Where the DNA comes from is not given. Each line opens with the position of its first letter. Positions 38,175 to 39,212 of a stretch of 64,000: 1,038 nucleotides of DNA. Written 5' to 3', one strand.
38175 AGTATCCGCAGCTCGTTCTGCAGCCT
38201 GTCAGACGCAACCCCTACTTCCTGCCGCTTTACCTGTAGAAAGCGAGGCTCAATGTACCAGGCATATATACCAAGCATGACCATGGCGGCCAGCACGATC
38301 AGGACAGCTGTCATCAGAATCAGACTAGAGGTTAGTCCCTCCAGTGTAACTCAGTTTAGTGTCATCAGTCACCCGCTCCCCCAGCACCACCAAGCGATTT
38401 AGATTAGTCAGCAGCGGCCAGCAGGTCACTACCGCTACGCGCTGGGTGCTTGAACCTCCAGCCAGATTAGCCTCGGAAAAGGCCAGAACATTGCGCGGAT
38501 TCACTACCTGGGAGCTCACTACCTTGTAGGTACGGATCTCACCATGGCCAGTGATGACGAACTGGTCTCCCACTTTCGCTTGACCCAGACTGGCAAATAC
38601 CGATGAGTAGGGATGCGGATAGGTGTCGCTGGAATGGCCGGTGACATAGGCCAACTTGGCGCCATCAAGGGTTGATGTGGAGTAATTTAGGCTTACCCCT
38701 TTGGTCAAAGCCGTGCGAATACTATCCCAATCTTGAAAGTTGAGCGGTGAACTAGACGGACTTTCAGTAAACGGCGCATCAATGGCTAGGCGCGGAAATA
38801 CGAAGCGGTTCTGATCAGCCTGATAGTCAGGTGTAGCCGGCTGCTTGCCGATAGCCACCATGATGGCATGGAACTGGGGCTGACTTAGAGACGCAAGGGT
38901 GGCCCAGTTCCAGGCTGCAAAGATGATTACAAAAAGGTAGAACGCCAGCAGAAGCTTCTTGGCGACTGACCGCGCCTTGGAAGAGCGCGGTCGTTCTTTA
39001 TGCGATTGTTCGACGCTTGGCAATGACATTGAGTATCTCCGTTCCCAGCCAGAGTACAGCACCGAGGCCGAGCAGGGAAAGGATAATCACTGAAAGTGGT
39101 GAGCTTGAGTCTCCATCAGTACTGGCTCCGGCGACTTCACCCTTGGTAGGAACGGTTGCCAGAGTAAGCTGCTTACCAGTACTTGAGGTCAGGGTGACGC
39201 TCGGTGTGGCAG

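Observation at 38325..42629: Sortase plus three paralogous Asn/Thr/Gly-rich repeat proteins: candidate undescribed sortase-dependent surface fibre or adhesin locus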

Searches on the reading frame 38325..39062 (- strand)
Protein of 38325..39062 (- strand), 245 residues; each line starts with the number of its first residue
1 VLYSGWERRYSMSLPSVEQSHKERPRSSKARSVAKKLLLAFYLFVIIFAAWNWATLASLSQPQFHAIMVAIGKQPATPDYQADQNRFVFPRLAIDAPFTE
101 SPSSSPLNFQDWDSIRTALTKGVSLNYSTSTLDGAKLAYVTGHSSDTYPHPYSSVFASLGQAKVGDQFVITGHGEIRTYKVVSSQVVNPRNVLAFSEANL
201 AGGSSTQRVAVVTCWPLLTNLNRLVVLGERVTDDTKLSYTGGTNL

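Call 3: search_protein_families(library=pfam, proteins=[window:38325-39062:-], max_evalue=1)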
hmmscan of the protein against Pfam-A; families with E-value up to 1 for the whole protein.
window:38325-39062:- (245 aa): 1 family
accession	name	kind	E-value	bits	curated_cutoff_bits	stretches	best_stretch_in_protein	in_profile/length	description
PF04203.18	Sortase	-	3e-12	46.8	26.6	1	114-231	16-125/125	Sortase domain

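Call 4: search_protein_families(library=ncbifam, proteins=[window:38325-39062:-], max_evalue=1)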
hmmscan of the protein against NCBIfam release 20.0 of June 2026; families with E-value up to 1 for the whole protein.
window:38325-39062:- (245 aa): 7 families
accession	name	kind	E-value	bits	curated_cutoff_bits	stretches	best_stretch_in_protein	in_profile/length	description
NF033745.1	class_C_sortase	subfamily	2.3e-14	53.7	160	1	117-230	114-220/220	class C sortase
TIGR01076.1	sortase_fam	subfamily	1.6e-12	47.4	39.35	1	138-232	44-129/136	sortase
NF033747.1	class_E_sortase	subfamily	7.5e-05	22.7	160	1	152-231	124-206/211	class E sortase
NF033746.1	class_D_sortase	subfamily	0.00082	19.2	165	1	118-217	32-117/135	class D sortase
TIGR03784.1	marine_sortase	equivalog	0.00094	18.9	158.25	1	154-217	101-159/174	class GN sortase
NF058671.1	sortase_SrtD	exception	0.0067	16.1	140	1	118-192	86-152/187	class D sortase, LPxTATN-specific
NF050066.1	LPSTprtrPglK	equivalog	0.26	9.7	1000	1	37-80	78-121/558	BC-type lipopolysaccharide transporter PglK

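Call 5: list_cluster_members(proteins=[window:38325-39062:-, window:38998-40899:-, window:40896-41681:-, window:41766-42629:-])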
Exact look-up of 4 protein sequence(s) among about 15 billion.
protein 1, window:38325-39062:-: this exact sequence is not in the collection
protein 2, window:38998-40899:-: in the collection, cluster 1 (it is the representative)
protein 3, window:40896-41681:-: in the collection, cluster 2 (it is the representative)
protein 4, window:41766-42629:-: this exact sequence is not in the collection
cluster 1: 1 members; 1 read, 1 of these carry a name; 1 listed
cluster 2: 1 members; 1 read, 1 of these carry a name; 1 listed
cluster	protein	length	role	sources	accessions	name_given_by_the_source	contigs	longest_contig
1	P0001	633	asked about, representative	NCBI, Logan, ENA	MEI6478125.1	MAG: hypothetical protein WCO52_04020 [bacterium]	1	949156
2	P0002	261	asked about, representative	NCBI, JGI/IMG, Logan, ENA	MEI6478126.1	MAG: hypothetical protein WCO52_04025 [bacterium]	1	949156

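Call 25: find_related_loci(query=A2, collection=genome_contigs, flank=7000)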
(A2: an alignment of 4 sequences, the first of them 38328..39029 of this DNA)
Query A2 (234 aa) in genome_contigs; peptide patterns used: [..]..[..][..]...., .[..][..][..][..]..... (x = any residue, [..] = any of these).
20 stretches matched a pattern; 6 encode a relative of the query (tblastn E <= 1e-3); 6 distinct loci.
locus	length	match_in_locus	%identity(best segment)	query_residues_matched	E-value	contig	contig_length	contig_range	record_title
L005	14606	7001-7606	43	17-223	9e-43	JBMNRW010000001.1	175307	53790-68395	MAG: Patescibacteria group bacterium isolate SBF912SR1HQ0036 scaffold_146_c1, whole genome shotgun sequence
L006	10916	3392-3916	45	40-220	3e-39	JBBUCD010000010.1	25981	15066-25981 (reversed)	MAG: Patescibacteria group bacterium isolate H41-bin162 H41_bin162_000000000010, whole genome shotgun sequence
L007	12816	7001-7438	43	74-219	2e-36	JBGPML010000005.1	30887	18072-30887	MAG: Patescibacteria group bacterium isolate OBJ_0618_7090110_239 k141_11921100_length_30887_cov_75.3341, whole genome s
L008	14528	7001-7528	42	39-220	4e-36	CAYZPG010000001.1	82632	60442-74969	MAG TPA_asm: uncultured Candidatus Saccharibacteria bacterium isolate SRP173033_co2_60 genome assembly, contig: NODE_90_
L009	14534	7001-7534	39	36-220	3e-35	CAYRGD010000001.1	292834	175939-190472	MAG TPA_asm: uncultured Candidatus Saccharibacteria bacterium isolate SRP285395_co2_211 genome assembly, contig: NODE_27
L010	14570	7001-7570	43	24-219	4e-45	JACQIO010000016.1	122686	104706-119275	MAG: Candidatus Berkelbacteria bacterium isolate NC_groundwater_1127_Ag_S-0.1um_62_29 S_p1_S3_coassembly_k141_1086329, w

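Call 28: predict_structure(alignment_id=A1)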
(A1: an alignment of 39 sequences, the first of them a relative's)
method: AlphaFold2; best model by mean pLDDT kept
length: 633 residues; sequences in the alignment: 39
mean_pLDDT: 65.0   pTM: 0.55
mean pLDDT of the five models: 65.0, 62.6, 60.8, 58.5, 56.3
residues with pLDDT >= 90: 142; 70-90: 179; 50-70: 48; < 50: 264
segments of 3 or more residues with pLDDT < 50: 25-47, 49-120, 200-227, 306-325, 406-429, 502-540, 543-600
pLDDT, mean of each block of 10 residues (from residue 1): 73 85 54 41 41 39 39 42 38 34 43 39 77 90 90 90 88 84 88 70 38 42 45 88 94 92 92 88 87 90 58 37 51 85 90 90 87 74 85 79 43 29 42 82 93 91 92 86 75 81 42 32 33 39 46 37 32 35 39 39 80 93 90 74
secondary structure, 60 per line:
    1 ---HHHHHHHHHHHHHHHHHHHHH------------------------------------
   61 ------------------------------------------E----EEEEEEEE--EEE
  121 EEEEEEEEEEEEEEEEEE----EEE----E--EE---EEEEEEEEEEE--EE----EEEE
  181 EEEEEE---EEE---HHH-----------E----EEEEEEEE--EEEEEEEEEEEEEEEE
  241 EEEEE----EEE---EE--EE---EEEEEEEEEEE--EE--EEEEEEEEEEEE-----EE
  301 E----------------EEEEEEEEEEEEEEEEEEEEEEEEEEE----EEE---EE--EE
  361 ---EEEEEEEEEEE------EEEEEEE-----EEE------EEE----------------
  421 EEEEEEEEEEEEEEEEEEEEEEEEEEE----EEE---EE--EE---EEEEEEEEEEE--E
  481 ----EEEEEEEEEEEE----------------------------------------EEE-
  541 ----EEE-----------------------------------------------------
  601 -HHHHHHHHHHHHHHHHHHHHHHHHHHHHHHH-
elements in order: H4-24 E108-115 E118-138 E143-145 E158-168 E177-186 E190-192 E215-222 E225-245 E250-252 E265-275 E282-293 E299-301 E318-344 E349-351 E364-374 E381-387 E393-395 E402-404 E421-447 E452-454 E467-477 E485-496 E537-539 E545-547 H602-632

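Call 30: fold_search(model_id=the predicted structure, library=pdb)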
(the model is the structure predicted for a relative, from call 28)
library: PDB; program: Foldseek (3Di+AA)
matches with E <= 10: 16; with E <= 0.001: 0
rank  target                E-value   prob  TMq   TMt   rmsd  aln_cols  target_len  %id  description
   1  4qrk                  1.4e+00  0.01  0.05  0.09  26.7       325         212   11  Crystal structure of a putative cell adhesion protein (CLOSPO_03726) from Clostridium sporogenes ATCC 15579 at 1.95 A re (released 2014-07-23)
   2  5awg_F                2.4e+00  0.01  0.06  0.09  26.4       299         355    9  Crystal structure of Hg-bound SufB-SufC-SufD complex from Escherichia coli (released 2015-11-11)
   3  1vh4_B                3.0e+00  0.01  0.06  0.08  26.7       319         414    6  Crystal structure of a stabilizer of iron transporter (released 2003-12-30)
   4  1vh4_A                3.6e+00  0.01  0.05  0.06  27.0       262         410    9  Crystal structure of a stabilizer of iron transporter (released 2003-12-30)
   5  3hda_P                3.6e+00  0.01  0.04  0.05  20.6       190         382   13  PrtC methionine mutants: M226A_DESY (released 2009-06-30)
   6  3zpp                  4.3e+00  0.00  0.06  0.07  27.4       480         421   11  Structure of the Streptococcus pneumoniae surface protein and adhesin PfbA (released 2013-05-29)
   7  9nqd_0                5.3e+00  0.01  0.04  0.10  24.7       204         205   12  Structure of Pseudomonas FapC Biofilm-Forming Functional Amyloid (released 2025-06-25)
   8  8c50_A                6.7e+00  0.00  0.05  0.07  32.0       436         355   10  Pontibacter korlensis curli subunit CsgA (released 2023-06-28)
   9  2zu0_A                7.0e+00  0.01  0.05  0.06  27.0       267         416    9  Crystal structure of SufC-SufD complex involved in the iron-sulfur cluster biosynthesis (released 2009-03-10)
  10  5awf_B                7.7e+00  0.00  0.05  0.06  27.7       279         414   10  Crystal structure of SufB-SufC-SufD complex from Escherichia coli (released 2015-11-11)
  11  3hbv_P                8.0e+00  0.00  0.04  0.05  20.7       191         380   12  PrtC methionine mutants: M226A in-house (released 2009-06-30)
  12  1k7i                  8.0e+00  0.00  0.04  0.04  23.7       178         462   11  PrtC from Erwinia chrysanthemi: Y228F mutant (released 2002-10-19)
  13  1omj                  8.4e+00  0.00  0.03  0.04  21.9       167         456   11  CRYSTAL STRUCTURE OF A PSYCHROPHILIC ALKALINE PROTEASE FROM PSEUDOMONAS TAC II 18 (released 2003-07-15)
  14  3hbu_P                8.4e+00  0.00  0.04  0.05  20.3       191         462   12  PrtC methionine mutants: M226H DESY (released 2009-07-21)
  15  4i35                  8.8e+00  0.00  0.03  0.03  22.6       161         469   13  The crystal structure of serralysin (released 2013-11-27)
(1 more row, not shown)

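Call 36: search_solved_structures(query=A2, max_evalue=0.01, show_alignments=2)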
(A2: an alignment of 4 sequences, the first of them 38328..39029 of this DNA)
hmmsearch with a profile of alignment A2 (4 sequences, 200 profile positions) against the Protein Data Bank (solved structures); distinct sequences matched with E-value up to 0.01: 40.
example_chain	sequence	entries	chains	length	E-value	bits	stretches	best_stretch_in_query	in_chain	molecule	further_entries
2xwg_A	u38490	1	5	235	1.3e-09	41.2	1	85-198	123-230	SORTASE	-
4g1h_A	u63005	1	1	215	1.7e-09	40.9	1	119-198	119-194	Sortase family protein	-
9m5j_B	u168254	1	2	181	4.7e-09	39.4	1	116-198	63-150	Peptidase C60, sortase A and B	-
9m4u_B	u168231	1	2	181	4.7e-09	39.4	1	116-198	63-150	Peptidase C60, sortase A and B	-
9m5i_B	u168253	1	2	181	4.7e-09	39.4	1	116-198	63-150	Peptidase C60, sortase A and B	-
9iok_A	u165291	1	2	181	4.7e-09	39.4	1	116-198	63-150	Peptidase C60, sortase A and B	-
9iv0_A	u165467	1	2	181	4.7e-09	39.4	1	116-198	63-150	Peptidase C60, sortase A and B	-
8t28_A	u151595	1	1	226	7.6e-09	38.7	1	121-198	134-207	Class C sortase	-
7cg9_A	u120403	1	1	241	1.5e-08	37.7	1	119-198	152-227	Class C sortase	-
2w1j_A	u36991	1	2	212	5.3e-08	35.9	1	119-198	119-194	PUTATIVE SORTASE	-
24rr_A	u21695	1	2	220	6.2e-08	35.7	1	118-198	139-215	Ebp pilus assembly class C sortase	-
2wts_A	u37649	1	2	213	7.6e-08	35.4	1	119-198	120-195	PUTATIVE SORTASE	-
9m2n_A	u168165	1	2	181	2.1e-07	34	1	116-198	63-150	Peptidase C60, sortase A and B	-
9m6n_B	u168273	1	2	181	2.1e-07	34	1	116-198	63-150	Peptidase C60, sortase A and B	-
9j0t_A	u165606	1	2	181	2.1e-07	34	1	116-198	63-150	Peptidase C60, sortase A and B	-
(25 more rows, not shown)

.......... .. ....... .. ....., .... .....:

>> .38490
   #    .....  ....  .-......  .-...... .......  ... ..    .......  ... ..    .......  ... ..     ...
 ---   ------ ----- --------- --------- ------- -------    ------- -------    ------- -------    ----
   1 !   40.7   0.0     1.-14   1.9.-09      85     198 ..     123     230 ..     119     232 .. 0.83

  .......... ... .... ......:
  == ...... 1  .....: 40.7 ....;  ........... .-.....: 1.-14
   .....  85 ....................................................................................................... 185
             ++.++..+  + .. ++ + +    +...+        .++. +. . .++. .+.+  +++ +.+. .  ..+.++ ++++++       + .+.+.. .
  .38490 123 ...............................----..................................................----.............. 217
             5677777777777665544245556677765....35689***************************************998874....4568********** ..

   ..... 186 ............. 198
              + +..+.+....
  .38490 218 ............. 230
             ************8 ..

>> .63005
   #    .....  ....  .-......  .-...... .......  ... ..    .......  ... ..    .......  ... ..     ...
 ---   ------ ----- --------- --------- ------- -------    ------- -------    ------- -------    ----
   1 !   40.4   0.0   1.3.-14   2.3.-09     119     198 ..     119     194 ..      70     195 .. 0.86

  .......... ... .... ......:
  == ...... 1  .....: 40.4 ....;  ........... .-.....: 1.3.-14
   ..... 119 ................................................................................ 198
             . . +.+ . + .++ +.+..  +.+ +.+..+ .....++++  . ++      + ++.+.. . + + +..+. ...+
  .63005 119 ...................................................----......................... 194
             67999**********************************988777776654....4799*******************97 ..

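Call 84: fold_search(model_id=the predicted structure, library=viral)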
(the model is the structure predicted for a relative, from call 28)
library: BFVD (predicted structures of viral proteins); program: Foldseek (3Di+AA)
matches with E <= 10: 28; with E <= 0.001: 0
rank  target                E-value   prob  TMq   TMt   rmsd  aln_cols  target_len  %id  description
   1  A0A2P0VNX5            6.7e-03  0.12  0.05  0.06  32.6       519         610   12  Uncharacterized protein [Tetraselmis virus 1]
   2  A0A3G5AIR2            2.7e-02  0.07  0.05  0.03  41.3       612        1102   13  Collagen-like protein [Solumvirus sp.]
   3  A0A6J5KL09            1.2e-01  0.05  0.08  0.06  35.8       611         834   12  Parallel beta-helix repeat [uncultured Caudovirales phage]
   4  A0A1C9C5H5            1.4e-01  0.08  0.12  0.06  22.4       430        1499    7  Uncharacterized protein [Heterosigma akashiwo virus 01]
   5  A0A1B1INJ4            1.5e-01  0.03  0.05  0.08  25.7       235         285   12  (no name in the UniProt tables at hand)
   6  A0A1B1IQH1            2.5e-01  0.02  0.05  0.06  25.2       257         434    9  (no name in the UniProt tables at hand)
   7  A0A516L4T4            2.6e-01  0.01  0.04  0.05  27.1       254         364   10  (no name in the UniProt tables at hand)
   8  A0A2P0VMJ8            2.7e-01  0.02  0.07  0.09  32.9       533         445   13  Uncharacterized protein [Tetraselmis virus 1]
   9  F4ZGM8                2.9e-01  0.06  0.04  0.04  34.2       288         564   11  (no name in the UniProt tables at hand)
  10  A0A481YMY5            3.7e-01  0.07  0.07  0.13  30.8       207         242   12  Lipid membrane protein [Pithovirus LCDPAC01]
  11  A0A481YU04            5.1e-01  0.11  0.08  0.16  38.8       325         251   10  Lipid membrane protein [Marseillevirus LCMAC102]
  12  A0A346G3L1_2          6.4e-01  0.01  0.07  0.06  29.3       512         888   12  (no name in the UniProt tables at hand)
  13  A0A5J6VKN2            1.1e+00  0.01  0.06  0.05  39.5       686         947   11  Uncharacterized protein [Megaviridae environmental sample]
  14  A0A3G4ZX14            1.7e+00  0.01  0.06  0.05  40.5       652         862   10  Uncharacterized protein [Faunusvirus sp.]
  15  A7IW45                1.7e+00  0.01  0.06  0.04  35.4       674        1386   10  Uncharacterized protein B170R [Paramecium bursaria Chlorella virus NY2A]
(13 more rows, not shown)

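Call 85: find_related_loci(query=A2, collection=metagenome_contigs, flank=5500)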
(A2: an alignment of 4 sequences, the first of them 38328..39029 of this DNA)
Query A2 (234 aa) in metagenome_contigs; peptide patterns used: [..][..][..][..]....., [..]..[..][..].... (x = any residue, [..] = any of these).
50 stretches matched a pattern; 7 encode a relative of the query (tblastn E <= 1e-3); 7 distinct loci.
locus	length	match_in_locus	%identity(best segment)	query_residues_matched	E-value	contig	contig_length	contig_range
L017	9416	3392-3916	45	40-220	2e-39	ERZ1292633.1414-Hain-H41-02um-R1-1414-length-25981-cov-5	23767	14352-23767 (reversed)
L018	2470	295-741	43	70-219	1e-37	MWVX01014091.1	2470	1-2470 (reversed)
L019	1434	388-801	34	74-218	6e-20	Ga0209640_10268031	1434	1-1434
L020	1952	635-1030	28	78-218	2e-14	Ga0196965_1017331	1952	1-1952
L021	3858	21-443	28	78-223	3e-8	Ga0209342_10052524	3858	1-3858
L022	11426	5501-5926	28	75-221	1e-7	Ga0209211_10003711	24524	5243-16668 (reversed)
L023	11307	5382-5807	28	75-221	1e-7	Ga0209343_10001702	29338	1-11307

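Call 90: search_protein_families(library=pfam, alignment_id=A1, max_evalue=0.1)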
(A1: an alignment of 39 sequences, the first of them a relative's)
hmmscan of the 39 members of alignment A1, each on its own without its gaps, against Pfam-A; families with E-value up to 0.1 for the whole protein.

A. member 1, P0001 (633 aa): 0 families

B. families by the number of members that match (of 39 scanned): 7 families
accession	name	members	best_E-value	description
PF01391.23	Collagen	6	1e-05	Collagen triple helix repeat (20 copies)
PF14613.12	HAM1_C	1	0.0048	HAM1-like, C-terminal domain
PF03039.19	IL12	1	0.0069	Interleukin-12 alpha subunit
PF13507.12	GATase_5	1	0.019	CobB/CobQ-like glutamine amidotransferase domain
PF15452.11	NYAP_C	1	0.068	Neuronal tyrosine-phosphorylated phosphoinositide-3-kinase adapter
PF08692.15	Pet20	1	0.079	Mitochondrial protein Pet20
PF15781.12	ParE-like_toxin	1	0.087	ParE-like toxin of type II bacterial toxin-antitoxin system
